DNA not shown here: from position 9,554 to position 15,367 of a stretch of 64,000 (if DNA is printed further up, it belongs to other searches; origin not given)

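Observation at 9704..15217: Giant Cdc15/MAP3K-epsilon-type STE kinase (1837 aa), candidate mitotic-exit / cytokinesis network kinase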

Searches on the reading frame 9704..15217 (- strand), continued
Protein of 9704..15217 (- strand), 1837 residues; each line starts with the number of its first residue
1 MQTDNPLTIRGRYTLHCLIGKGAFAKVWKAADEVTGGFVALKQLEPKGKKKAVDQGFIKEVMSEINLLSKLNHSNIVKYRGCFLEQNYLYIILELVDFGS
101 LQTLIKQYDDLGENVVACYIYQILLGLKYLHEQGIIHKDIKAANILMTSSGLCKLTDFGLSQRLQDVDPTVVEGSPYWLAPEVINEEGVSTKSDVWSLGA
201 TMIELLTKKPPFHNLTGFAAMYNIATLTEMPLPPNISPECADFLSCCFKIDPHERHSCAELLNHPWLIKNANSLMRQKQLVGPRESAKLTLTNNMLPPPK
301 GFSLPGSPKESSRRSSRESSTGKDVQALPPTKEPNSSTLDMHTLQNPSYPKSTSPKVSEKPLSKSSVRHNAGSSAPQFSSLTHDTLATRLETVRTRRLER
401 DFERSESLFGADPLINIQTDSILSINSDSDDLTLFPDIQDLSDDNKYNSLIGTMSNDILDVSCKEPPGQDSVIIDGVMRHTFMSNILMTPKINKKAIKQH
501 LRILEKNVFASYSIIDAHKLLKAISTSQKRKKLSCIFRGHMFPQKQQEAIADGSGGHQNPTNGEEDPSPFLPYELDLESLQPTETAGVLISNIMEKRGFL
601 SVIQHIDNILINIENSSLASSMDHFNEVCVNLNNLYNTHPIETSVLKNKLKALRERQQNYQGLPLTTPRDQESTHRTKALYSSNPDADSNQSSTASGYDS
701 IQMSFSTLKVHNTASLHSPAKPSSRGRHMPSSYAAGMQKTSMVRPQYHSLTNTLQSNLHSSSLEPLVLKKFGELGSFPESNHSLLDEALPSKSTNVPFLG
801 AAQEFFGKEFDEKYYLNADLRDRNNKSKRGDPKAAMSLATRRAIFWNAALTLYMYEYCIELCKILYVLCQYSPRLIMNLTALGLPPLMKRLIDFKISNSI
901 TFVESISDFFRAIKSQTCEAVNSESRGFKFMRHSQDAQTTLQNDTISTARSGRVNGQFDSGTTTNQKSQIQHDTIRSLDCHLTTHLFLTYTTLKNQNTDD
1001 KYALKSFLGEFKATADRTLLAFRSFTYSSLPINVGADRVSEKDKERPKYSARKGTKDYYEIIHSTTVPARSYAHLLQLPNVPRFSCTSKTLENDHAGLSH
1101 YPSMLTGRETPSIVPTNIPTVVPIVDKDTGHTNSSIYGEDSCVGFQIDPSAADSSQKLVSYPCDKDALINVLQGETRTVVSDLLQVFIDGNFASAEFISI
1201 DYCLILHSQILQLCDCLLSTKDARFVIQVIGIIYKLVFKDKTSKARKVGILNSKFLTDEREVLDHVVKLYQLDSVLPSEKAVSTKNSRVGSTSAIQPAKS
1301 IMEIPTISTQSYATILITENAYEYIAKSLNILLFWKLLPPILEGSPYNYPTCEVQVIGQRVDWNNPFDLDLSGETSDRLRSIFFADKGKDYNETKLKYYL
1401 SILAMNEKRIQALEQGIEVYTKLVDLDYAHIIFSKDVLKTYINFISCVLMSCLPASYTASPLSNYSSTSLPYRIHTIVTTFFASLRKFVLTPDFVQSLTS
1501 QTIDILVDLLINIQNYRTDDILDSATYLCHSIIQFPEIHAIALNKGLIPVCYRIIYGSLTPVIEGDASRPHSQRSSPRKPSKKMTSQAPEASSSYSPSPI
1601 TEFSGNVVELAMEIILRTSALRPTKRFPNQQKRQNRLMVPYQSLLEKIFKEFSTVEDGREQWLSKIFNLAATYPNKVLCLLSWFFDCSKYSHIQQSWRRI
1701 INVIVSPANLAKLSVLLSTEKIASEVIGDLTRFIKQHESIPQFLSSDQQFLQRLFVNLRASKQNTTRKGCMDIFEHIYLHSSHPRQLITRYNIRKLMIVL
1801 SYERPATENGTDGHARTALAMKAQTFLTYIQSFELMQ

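Call 26: find_homologous_proteins(query=P0008, max_evalue=1e-20)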
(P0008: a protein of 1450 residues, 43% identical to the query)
Query P0008 (1450 aa): 6013 proteins with E <= 1e-20 among 8000 candidates; the best 120 are listed.
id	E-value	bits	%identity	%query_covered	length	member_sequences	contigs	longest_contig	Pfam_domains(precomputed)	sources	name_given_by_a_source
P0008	0.0e+0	3209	100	100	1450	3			PF07714.24,PF00069.32,PF24768.2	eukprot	eukprot:TRINITY_DN12162_c0_g1_i1.p1 TRINITY_DN12162_c0_g1~~TRINITY_DN12162_c0_g1_i1.p1 ORF type:comp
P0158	2.9e-215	736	67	18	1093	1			PF07714.24,PF00069.32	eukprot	eukprot:TRINITY_DN7566_c1_g1_i1.p1 TRINITY_DN7566_c1_g1~~TRINITY_DN7566_c1_g1_i1.p1 ORF type:complet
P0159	3.1e-184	633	61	19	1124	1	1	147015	PF07714.24,PF00069.32,PF24768.2,PF17667.8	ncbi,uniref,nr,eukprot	ncbi:hypothetical protein DICPUDRAFT_96609 [Dictyostelium purpureum]|uniref:non-specific serine/thre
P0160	3.5e-184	633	61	19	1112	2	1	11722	PF07714.24,PF00069.32,PF24768.2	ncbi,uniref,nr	ncbi:hypothetical protein CYY_009186 [Polysphondylium violaceum]|uniref:non-specific serine/threonin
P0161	1.4e-183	631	59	19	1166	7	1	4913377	PF07714.24,PF00069.32,PF24768.2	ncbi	ncbi:hypothetical protein ACTFIR_006355 [Dictyostelium discoideum]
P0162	9.5e-177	608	59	20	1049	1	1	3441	PF07714.24,PF00069.32,PF24768.2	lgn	-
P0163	6.5e-176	605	59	20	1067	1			PF07714.24,PF00069.32,PF24768.2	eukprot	eukprot:gene6813-7918_t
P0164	3.1e-175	603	61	19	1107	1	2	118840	PF07714.24,PF00069.32,PF24768.2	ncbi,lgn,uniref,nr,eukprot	ncbi:putative protein serine/threonine kinase [Tieghemostelium lacteum]|uniref:non-specific serine/t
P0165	1.9e-174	601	56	20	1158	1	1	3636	PF07714.24,PF00069.32,PF03109.23,PF24768.2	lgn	-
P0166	1.4e-173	598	47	27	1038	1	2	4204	PF07714.24,PF00069.32,PF00514.30,PF02985.29,PF24768.2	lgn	-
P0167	3.6e-173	596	61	18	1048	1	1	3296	PF07714.24,PF00069.32,PF24768.2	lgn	-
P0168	4.2e-173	596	60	19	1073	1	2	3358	PF07714.24,PF00069.32,PF00514.30,PF02985.29,PF24768.2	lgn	-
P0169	9.7e-173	595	60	19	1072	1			PF07714.24,PF00069.32,PF24768.2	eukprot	eukprot:TRINITY_DN6452_c0_g1_i1.p1 TRINITY_DN6452_c0_g1~~TRINITY_DN6452_c0_g1_i1.p1 ORF type:complet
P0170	9.8e-169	582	56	20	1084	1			PF07714.24,PF00069.32,PF24768.2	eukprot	eukprot:TRINITY_DN11643_c0_g1_i1.p1 TRINITY_DN11643_c0_g1~~TRINITY_DN11643_c0_g1_i1.p1 ORF type:comp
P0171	1.6e-168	581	63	18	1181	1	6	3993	PF07714.24,PF00069.32,PF24768.2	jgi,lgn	jgi:serine/threonine protein kinase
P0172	7.4e-167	575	62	18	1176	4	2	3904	PF07714.24,PF00069.32,PF24768.2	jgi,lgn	-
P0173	3.2e-164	567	58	20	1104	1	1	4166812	PF07714.24,PF00069.32,PF24768.2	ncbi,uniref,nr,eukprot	ncbi:putative protein serine/threonine kinase [Cavenderia fasciculata]|uniref:non-specific serine/th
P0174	1.2e-160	555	59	18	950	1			PF07714.24,PF00069.32,PF03109.23,PF24768.2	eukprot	eukprot:TRINITY_DN8855_c0_g1_i1.p1 TRINITY_DN8855_c0_g1~~TRINITY_DN8855_c0_g1_i1.p1 ORF type:complet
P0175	2.9e-160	554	52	22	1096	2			PF07714.24,PF00069.32,PF24768.2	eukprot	eukprot:TRINITY_DN5420_c0_g2_i1.p1 TRINITY_DN5420_c0_g2~~TRINITY_DN5420_c0_g2_i1.p1 ORF type:complet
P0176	1.4e-158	548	59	20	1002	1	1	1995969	PF07714.24,PF00069.32,PF24768.2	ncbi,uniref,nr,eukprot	ncbi:putative protein serine/threonine kinase [Heterostelium album PN500]|uniref:non-specific serine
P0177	6.2e-157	543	58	19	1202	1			PF07714.24,PF00069.32,PF24768.2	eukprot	eukprot:TRINITY_DN7931_c0_g1::TRINITY_DN7931_c0_g1_i1::g.15623::m.15623 TRINITY_DN7931_c0_g1::TRINIT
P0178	1.1e-155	538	56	18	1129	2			PF07714.24,PF00069.32,PF03109.23,PF24768.2,PF17667.8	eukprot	eukprot:GILK01006971.1.p1 GENE.GILK01006971.1~~GILK01006971.1.p1 ORF type:complete len:1130 (+),scor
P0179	2.1e-154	534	57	19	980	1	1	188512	PF07714.24,PF00069.32,PF24768.2,PF14531.13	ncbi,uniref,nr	ncbi:serine/threonine-protein kinase sepA-like [Schistocerca gregaria]|uniref:serine/threonine-prote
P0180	1.4e-153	531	54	19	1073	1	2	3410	PF07714.24,PF00069.32,PF00514.30,PF24768.2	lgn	-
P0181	2.5e-151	524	59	18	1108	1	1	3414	PF07714.24,PF00069.32,PF24768.2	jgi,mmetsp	mmetsp:Transcript_1064/g.3807 ORF Transcript_1064/g.3807 Transcript_1064/m.3807 type:complete len:11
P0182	9.3e-151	522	58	18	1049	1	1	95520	PF07714.24,PF00069.32,PF24768.2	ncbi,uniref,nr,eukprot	ncbi:hypothetical protein K493DRAFT_50780 [Basidiobolus meristosporus CBS 931.73]|uniref:non-specifi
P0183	1.2e-150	522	58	18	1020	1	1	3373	PF07714.24,PF00069.32,PF24768.2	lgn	-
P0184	1.3e-149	518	58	19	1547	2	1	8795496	PF07714.24,PF00069.32,PF00514.30,PF24768.2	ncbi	ncbi:unnamed protein product [Calypogeia fissa]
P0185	1.4e-149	518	26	36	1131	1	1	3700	PF07714.24,PF00069.32,PF24768.2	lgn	-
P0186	1.6e-149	518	61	18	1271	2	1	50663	PF07714.24,PF00069.32,PF24768.2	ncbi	ncbi:Protein kinase of the Mitotic Exit Network [Balamuthia mandrillaris]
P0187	4.0e-148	513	57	18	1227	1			PF07714.24,PF00069.32,PF24768.2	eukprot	eukprot:Nk52_evm83s914 gene=Nk52_evmTU83s914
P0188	3.5e-147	510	54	21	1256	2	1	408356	PF07714.24,PF00069.32,PF24768.2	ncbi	ncbi:Protein kinase of the Mitotic Exit Network [Saitoella coloradoensis]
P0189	4.4e-147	510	59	17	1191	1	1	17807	PF07714.24,PF00069.32,PF24768.2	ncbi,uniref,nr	ncbi:12466_t:CDS:2 [Dentiscutata erythropus]|uniref:non-specific serine/threonine protein kinase n=1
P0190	8.8e-147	509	53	20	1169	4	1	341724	PF07714.24,PF00069.32,PF24768.2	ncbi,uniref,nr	ncbi:kinase-like protein [Gigaspora margarita]|uniref:non-specific serine/threonine protein kinase n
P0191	1.0e-146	509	55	20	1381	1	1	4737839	PF07714.24,PF00069.32,PF00514.30,PF24768.2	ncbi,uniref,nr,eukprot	ncbi:hypothetical protein CBR_g38927 [Chara braunii]|uniref:non-specific serine/threonine protein ki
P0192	1.4e-146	508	56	17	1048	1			PF07714.24,PF00069.32,PF24768.2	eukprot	eukprot:g56479.t1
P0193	3.1e-146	507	55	18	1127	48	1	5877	PF07714.24,PF00069.32,PF03109.23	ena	-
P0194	6.0e-146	506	59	18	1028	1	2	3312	PF07714.24,PF00069.32,PF00514.30,PF24768.2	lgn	-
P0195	1.1e-145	505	59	20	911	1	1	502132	PF07714.24,PF00069.32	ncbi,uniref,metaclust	ncbi:hypothetical protein SAMD00019534_101180, partial [Acytostelium subglobosum LB1]|uniref:hypothe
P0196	6.1e-145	503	54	21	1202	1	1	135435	PF07714.24,PF00069.32,PF24768.2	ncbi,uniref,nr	ncbi:hypothetical protein C1645_274831 [Glomus cerebriforme]|uniref:non-specific serine/threonine pr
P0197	1.1e-144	502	56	18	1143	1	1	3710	PF07714.24,PF00069.32,PF24768.2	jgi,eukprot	eukprot:CAMPEP_0174270978 /NCGR_PEP_ID=MMETSP0439-20130205/46360_1 /TAXON_ID=0 /ORGANISM="Stereomyxa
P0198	1.3e-144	502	54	18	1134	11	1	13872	PF07714.24,PF00069.32,PF03109.23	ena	-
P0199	2.8e-144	501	67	20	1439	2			PF07714.24,PF00069.32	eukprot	eukprot:TRINITY_DN6324_c0_g1_i3.p1 TRINITY_DN6324_c0_g1~~TRINITY_DN6324_c0_g1_i3.p1 ORF type:complet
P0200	7.3e-144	499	60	18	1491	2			PF07714.24,PF00069.32,PF00514.30,PF24768.2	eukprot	eukprot:c29365_g2_i3 orf=721-5196(+)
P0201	9.0e-144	499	57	17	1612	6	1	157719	PF07714.24,PF00069.32,PF24768.2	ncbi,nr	ncbi:5605_t:CDS:10 [Entrophospora sp. SA101]|nr:5605_t:CDS:10 [Entrophospora sp. SA101]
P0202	1.0e-143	499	49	23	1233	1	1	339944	PF07714.24,PF00069.32,PF03109.23,PF24768.2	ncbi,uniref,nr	ncbi:hypothetical protein BOTBODRAFT_177313 [Botryobasidium botryosum FD-172 SS1]|uniref:non-specifi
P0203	1.1e-143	499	56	19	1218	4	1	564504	PF07714.24,PF00069.32,PF24768.2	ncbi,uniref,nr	ncbi:hypothetical protein T552_01088 [Pneumocystis carinii B80]|uniref:non-specific serine/threonine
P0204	1.2e-143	498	56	18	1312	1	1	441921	PF07714.24,PF00069.32,PF24768.2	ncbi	ncbi:kinase-like protein [Meredithblackwellia eburnea MCA 4105]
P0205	1.4e-143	498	55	19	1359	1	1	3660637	PF07714.24,PF00069.32,PF24768.2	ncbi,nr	ncbi:hypothetical protein DFH27DRAFT_152367 [Peziza echinospora]|nr:hypothetical protein DFH27DRAFT_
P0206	1.7e-143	498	55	19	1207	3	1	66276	PF07714.24,PF00069.32,PF24768.2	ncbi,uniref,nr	ncbi:unnamed protein product [Pneumocystis jirovecii]|uniref:non-specific serine/threonine protein k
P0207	2.1e-143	498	59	19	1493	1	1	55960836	PF07714.24,PF00069.32,PF24768.2,PF08216.18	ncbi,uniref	ncbi:hypothetical protein R1sor_006617 [Riccia sorocarpa]|uniref:non-specific serine/threonine prote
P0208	2.2e-143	498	59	17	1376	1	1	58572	PF07714.24,PF00069.32,PF24768.2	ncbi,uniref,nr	ncbi:2710_t:CDS:2 [Ambispora gerdemannii]|uniref:2710_t:CDS:1 n=1 Tax=Ambispora gerdemannii TaxID=14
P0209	2.5e-143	497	53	20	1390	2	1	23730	PF07714.24,PF00069.32,PF24768.2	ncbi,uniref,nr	ncbi:20031_t:CDS:2 [Funneliformis geosporum]|uniref:non-specific serine/threonine protein kinase n=1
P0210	3.3e-143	497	56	19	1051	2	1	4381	PF07714.24,PF00069.32,PF00514.30,PF03109.23,PF24768.2,PF17667.8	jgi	-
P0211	3.6e-143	497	54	19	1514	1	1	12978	PF07714.24,PF00069.32,PF24768.2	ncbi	ncbi:10892_t:CDS:2, partial [Dentiscutata erythropus]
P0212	4.1e-143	497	53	20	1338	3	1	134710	PF07714.24,PF00069.32,PF24768.2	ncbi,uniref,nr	ncbi:map kinase kinase kinase [Gigaspora margarita]|uniref:non-specific serine/threonine protein kin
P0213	4.5e-143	497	57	19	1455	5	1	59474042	PF07714.24,PF00069.32,PF24768.2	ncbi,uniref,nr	ncbi:hypothetical protein O6H91_12G066000 [Diphasiastrum complanatum]|uniref:Uncharacterized protein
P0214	8.3e-143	496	59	19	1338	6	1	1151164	PF07714.24,PF00069.32,PF24768.2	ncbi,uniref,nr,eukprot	ncbi:MAP3K epsilon protein kinase 1 isoform X1 [Selaginella moellendorffii]|uniref:MAP3K epsilon pro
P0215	1.1e-142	495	58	19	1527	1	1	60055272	PF07714.24,PF00069.32,PF24768.2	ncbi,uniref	ncbi:hypothetical protein R1flu_006325 [Riccia fluitans]|uniref:non-specific serine/threonine protei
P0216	1.8e-142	495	52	21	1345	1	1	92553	PF07714.24,PF00069.32,PF24768.2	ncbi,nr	ncbi:MAG: hypothetical protein M1819_007039 [Sarea resinae]|nr:MAG: hypothetical protein M1819_00703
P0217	4.2e-142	493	56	18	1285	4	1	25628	PF07714.24,PF00069.32,PF24768.2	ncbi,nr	ncbi:hypothetical protein HWV62_38446 [Athelia sp. TMB]|nr:hypothetical protein HWV62_38446 [Athelia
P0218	7.8e-142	492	57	18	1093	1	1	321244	PF07714.24,PF00069.32,PF24768.2,PF11698.15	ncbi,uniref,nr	ncbi:mtk1/mekk4 [Anaeramoeba ignava]|uniref:non-specific serine/threonine protein kinase n=1 Tax=Ana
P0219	1.1e-141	492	56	17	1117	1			PF07714.24,PF00069.32,PF24768.2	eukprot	eukprot:gb/GEZN01000888.1/.p1 GENE.gb/GEZN01000888.1/~~gb/GEZN01000888.1/.p1 ORF type:complete len:1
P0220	1.3e-141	492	58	17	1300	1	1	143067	PF07714.24,PF00069.32,PF24768.2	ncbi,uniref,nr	ncbi:hypothetical protein FN846DRAFT_1021580 [Sphaerosporella brunnea]|uniref:mitogen-activated prot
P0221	1.5e-141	492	45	26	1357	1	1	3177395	PF07714.24,PF00069.32,PF24768.2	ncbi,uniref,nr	ncbi:hypothetical protein D9756_004630 [Leucocoprinus leucothites]|uniref:non-specific serine/threon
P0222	1.6e-141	491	49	24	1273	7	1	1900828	PF07714.24,PF00069.32,PF24768.2,PF14664.12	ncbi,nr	ncbi:hypothetical protein OPQ81_011425 [Rhizoctonia solani]|nr:hypothetical protein OPQ81_011425 [Rh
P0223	1.6e-141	491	48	24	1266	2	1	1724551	PF07714.24,PF00069.32,PF24768.2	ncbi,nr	ncbi:hypothetical protein B0J17DRAFT_718990 [Rhizoctonia solani]|nr:hypothetical protein B0J17DRAFT_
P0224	2.0e-141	491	55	18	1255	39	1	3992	PF07714.24,PF00069.32,PF24768.2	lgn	-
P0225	2.3e-141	491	40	28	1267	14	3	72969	PF07714.24,PF00069.32,PF24768.2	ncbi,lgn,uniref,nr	ncbi:hypothetical protein SCLCIDRAFT_1223881 [Scleroderma citrinum Foug A]|uniref:non-specific serin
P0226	2.6e-141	491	54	20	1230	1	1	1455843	PF07714.24,PF00069.32,PF24768.2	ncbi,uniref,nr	ncbi:hypothetical protein PORY_000374 [Pneumocystis oryctolagi]|uniref:Uncharacterized protein n=1 T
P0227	3.6e-141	490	49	23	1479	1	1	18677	PF07714.24,PF00069.32,PF24768.2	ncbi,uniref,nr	ncbi:29355_t:CDS:2 [Gigaspora margarita]|uniref:non-specific serine/threonine protein kinase n=1 Tax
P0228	3.7e-141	490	58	19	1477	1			PF07714.24,PF00069.32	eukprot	eukprot:Gb_33894 [translate_table: standard]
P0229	4.9e-141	490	56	19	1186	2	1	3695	PF07714.24,PF00069.32,PF25598.2,PF24768.2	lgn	-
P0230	5.6e-141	490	55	19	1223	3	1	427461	PF07714.24,PF00069.32,PF24768.2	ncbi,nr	ncbi:hypothetical protein PCK1_000525 [Pneumocystis canis]|nr:hypothetical protein PCK1_000525 [Pneu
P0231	6.7e-141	489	57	17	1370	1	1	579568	PF07714.24,PF00069.32,PF24768.2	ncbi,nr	ncbi:hypothetical protein EDC01DRAFT_622910 [Geopyxis carbonaria]|nr:hypothetical protein EDC01DRAFT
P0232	9.1e-141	489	50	22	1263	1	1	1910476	PF07714.24,PF00069.32,PF03109.23,PF24768.2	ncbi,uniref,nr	ncbi:hypothetical protein AGABI1DRAFT_120578 [Agaricus bisporus var. burnettii JB137-S8]|uniref:non-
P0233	1.0e-140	489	33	37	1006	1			PF07714.24,PF00069.32,PF24768.2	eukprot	eukprot:gene5665-7051_t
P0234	1.0e-140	489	55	18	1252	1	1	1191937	PF07714.24,PF00069.32,PF24768.2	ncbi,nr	ncbi:hypothetical protein HD554DRAFT_2013230 [Boletus coccyginus]|nr:hypothetical protein HD554DRAFT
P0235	1.1e-140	489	54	19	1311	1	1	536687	PF07714.24,PF00069.32,PF24768.2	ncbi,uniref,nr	ncbi:unnamed protein product [Cyclocybe aegerita]|uniref:non-specific serine/threonine protein kinas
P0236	1.1e-140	489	52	21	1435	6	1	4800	PF07714.24,PF00069.32,PF00514.30,PF24768.2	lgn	-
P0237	1.1e-140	489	44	26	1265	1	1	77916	PF07714.24,PF00069.32,PF24768.2,PF14531.13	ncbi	ncbi:hypothetical protein JCM6882_003280 [Rhodosporidiobolus microsporus]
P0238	1.6e-140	488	40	30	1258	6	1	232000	PF07714.24,PF00069.32,PF24768.2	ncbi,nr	ncbi:kinase-like protein [Earliella scabrosa]|nr:kinase-like protein [Earliella scabrosa]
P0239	1.8e-140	488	57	19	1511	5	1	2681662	PF07714.24,PF00069.32,PF24768.2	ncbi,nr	ncbi:hypothetical protein Mapa_005391 [Marchantia paleacea]|nr:hypothetical protein Mapa_005391 [Mar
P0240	2.9e-140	487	57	17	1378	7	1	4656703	PF07714.24,PF00069.32,PF24768.2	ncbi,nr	ncbi:hypothetical protein FPQ18DRAFT_383141 [Pyronema domesticum]|nr:hypothetical protein FPQ18DRAFT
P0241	3.6e-140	487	47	22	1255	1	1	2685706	PF07714.24,PF00069.32,PF24768.2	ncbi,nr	ncbi:kinase-like protein [Fomes fomentarius]|nr:kinase-like protein [Fomes fomentarius]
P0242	4.4e-140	487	52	20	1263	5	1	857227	PF07714.24,PF00069.32,PF24768.2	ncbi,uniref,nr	ncbi:hypothetical protein POSPLADRAFT_1050231 [Postia placenta MAD-698-R-SB12]|uniref:non-specific s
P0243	4.5e-140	487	56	18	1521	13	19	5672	PF07714.24,PF00069.32,PF24768.2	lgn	-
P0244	4.9e-140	487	54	20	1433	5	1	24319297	PF07714.24,PF00069.32,PF24768.2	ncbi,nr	ncbi:MAP3K epsilon protein kinase 1-like [Nymphaea colorata]|nr:MAP3K epsilon protein kinase 1-like 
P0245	5.4e-140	486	54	18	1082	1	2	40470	PF07714.24,PF00069.32,PF24768.2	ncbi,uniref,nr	ncbi:hypothetical protein SeMB42_g05652 [Synchytrium endobioticum]|uniref:non-specific serine/threon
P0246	5.4e-140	486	50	21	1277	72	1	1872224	PF07714.24,PF00069.32,PF24768.2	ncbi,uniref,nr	ncbi:uncharacterized protein BJ212DRAFT_1444950 [Suillus subaureus]|uniref:non-specific serine/threo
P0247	7.4e-140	486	54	18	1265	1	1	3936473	PF07714.24,PF00069.32,PF24768.2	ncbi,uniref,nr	ncbi:kinase-like protein [Wolfiporia cocos MD-104 SS10]|uniref:non-specific serine/threonine protein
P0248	8.2e-140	486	58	19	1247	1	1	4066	PF07714.24,PF00069.32,PF24768.2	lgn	-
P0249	9.9e-140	486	57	17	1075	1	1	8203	PF07714.24,PF00069.32,PF03109.23,PF24768.2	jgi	jgi:serine/threonine protein kinase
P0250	1.0e-139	485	45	24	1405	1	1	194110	PF07714.24,PF00069.32,PF24768.2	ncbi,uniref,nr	ncbi:hypothetical protein CPB83DRAFT_859376 [Crepidotus variabilis]|uniref:non-specific serine/threo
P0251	1.2e-139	485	55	18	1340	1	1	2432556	PF07714.24,PF00069.32,PF24768.2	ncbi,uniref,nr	ncbi:hypothetical protein CONPUDRAFT_104294 [Coniophora puteana RWD-64-598 SS2]|uniref:non-specific 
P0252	1.4e-139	485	56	18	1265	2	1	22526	PF07714.24,PF00069.32,PF24768.2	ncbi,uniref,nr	ncbi:hypothetical protein SERLA73DRAFT_173393 [Serpula lacrymans var. lacrymans S7.3]|uniref:non-spe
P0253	1.5e-139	485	58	18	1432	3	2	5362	PF07714.24,PF00069.32,PF24768.2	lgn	-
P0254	1.6e-139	485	48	24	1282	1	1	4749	PF07714.24,PF00069.32,PF24768.2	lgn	-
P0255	1.9e-139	485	57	18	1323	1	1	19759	PF07714.24,PF00069.32,PF24768.2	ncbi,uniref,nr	ncbi:hypothetical protein IE53DRAFT_319044 [Violaceomyces palustris]|uniref:Uncharacterized protein 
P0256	2.4e-139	484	52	20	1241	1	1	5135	PF07714.24,PF00069.32,PF24768.2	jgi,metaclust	metaclust:\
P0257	2.7e-139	484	56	18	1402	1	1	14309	PF07714.24,PF00069.32,PF24768.2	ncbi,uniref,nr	ncbi:12494_t:CDS:2 [Ambispora leptoticha]|uniref:non-specific serine/threonine protein kinase n=1 Ta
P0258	3.0e-139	484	50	21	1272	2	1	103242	PF07714.24,PF00069.32,PF24768.2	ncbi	ncbi:non-specific serine/threonine protein kinase [Abortiporus biennis]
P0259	3.3e-139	484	55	18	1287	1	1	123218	PF07714.24,PF00069.32,PF24768.2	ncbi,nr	ncbi:kinase-like protein [Panus rudis PR-1116 ss-1]|nr:kinase-like protein [Panus rudis PR-1116 ss-1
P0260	3.7e-139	484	54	19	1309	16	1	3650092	PF07714.24,PF00069.32,PF24768.2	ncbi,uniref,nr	ncbi:uncharacterized protein H6S33_009547 [Morchella sextelata]|uniref:uncharacterized protein n=1 T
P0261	3.8e-139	484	47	23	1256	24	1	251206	PF07714.24,PF00069.32,PF24768.2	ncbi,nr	ncbi:kinase-like protein [Trametes cingulata]|nr:kinase-like protein [Trametes cingulata]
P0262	4.4e-139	483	53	19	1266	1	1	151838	PF07714.24,PF00069.32,PF24768.2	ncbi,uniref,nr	ncbi:hypothetical protein BJ138DRAFT_1144840 [Hygrophoropsis aurantiaca]|uniref:Uncharacterized prot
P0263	4.4e-139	483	50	21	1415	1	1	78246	PF07714.24,PF00069.32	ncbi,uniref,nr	ncbi:hypothetical protein CMV_017326 [Castanea mollissima]|uniref:non-specific serine/threonine prot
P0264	4.7e-139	483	43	25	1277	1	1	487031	PF07714.24,PF00069.32,PF24768.2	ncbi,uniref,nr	ncbi:kinase-like protein [Epithele typhae]|uniref:kinase-like protein n=1 Tax=Epithele typhae TaxID=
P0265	5.6e-139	483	55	18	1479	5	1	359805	PF07714.24,PF00069.32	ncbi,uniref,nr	ncbi:hypothetical protein PGTUg99_017141 [Puccinia graminis f. sp. tritici]|uniref:non-specific seri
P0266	6.4e-139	483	54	19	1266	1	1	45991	PF07714.24,PF00069.32,PF24768.2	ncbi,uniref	ncbi:Protein kinase of the Mitotic Exit Network [Marasmius crinis-equi]|uniref:non-specific serine/t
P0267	7.0e-139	483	50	23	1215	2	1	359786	PF07714.24,PF00069.32,PF24768.2,PF14664.12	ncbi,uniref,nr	ncbi:hypothetical protein RSOLAG22IIIB_03729 [Rhizoctonia solani]|uniref:non-specific serine/threoni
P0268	7.2e-139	483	56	18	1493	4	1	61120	PF07714.24,PF00069.32,PF24768.2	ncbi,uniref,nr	ncbi:hypothetical protein PCANC_23219 [Puccinia coronata f. sp. avenae]|uniref:non-specific serine/t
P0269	7.4e-139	483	54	19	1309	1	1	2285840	PF07714.24,PF00069.32,PF24768.2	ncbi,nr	ncbi:hypothetical protein B0H34DRAFT_709124 [Crassisporium funariophilum]|nr:hypothetical protein B0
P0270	8.2e-139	482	50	20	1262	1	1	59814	PF07714.24,PF00069.32,PF24768.2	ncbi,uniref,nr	ncbi:hypothetical protein EIP91_002557 [Steccherinum ochraceum]|uniref:non-specific serine/threonine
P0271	9.8e-139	482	52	19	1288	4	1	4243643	PF07714.24,PF00069.32,PF24768.2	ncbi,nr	ncbi:Protein kinase of the Mitotic Exit Network [Marasmius tenuissimus]|nr:Protein kinase of the Mit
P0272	1.0e-138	482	54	18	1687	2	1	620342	PF07714.24,PF00069.32,PF24768.2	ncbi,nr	ncbi:related to MAPKK kinase [Pseudozyma flocculosa]|nr:related to MAPKK kinase [Pseudozyma flocculo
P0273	1.3e-138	482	57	18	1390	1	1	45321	PF07714.24,PF00069.32,PF24768.2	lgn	-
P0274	1.4e-138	482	54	19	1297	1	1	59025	PF07714.24,PF00069.32,PF03109.23,PF22964.3,PF24768.2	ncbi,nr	ncbi:hypothetical protein H0H87_000902 [Tephrocybe sp. NHM501043]|nr:hypothetical protein H0H87_0009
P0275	1.7e-138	481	56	18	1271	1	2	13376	PF07714.24,PF00069.32,PF24768.2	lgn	-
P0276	1.7e-138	481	53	20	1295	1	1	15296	PF07714.24,PF00069.32,PF24768.2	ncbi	ncbi:Protein kinase of the Mitotic Exit Network [Rhizina undulata]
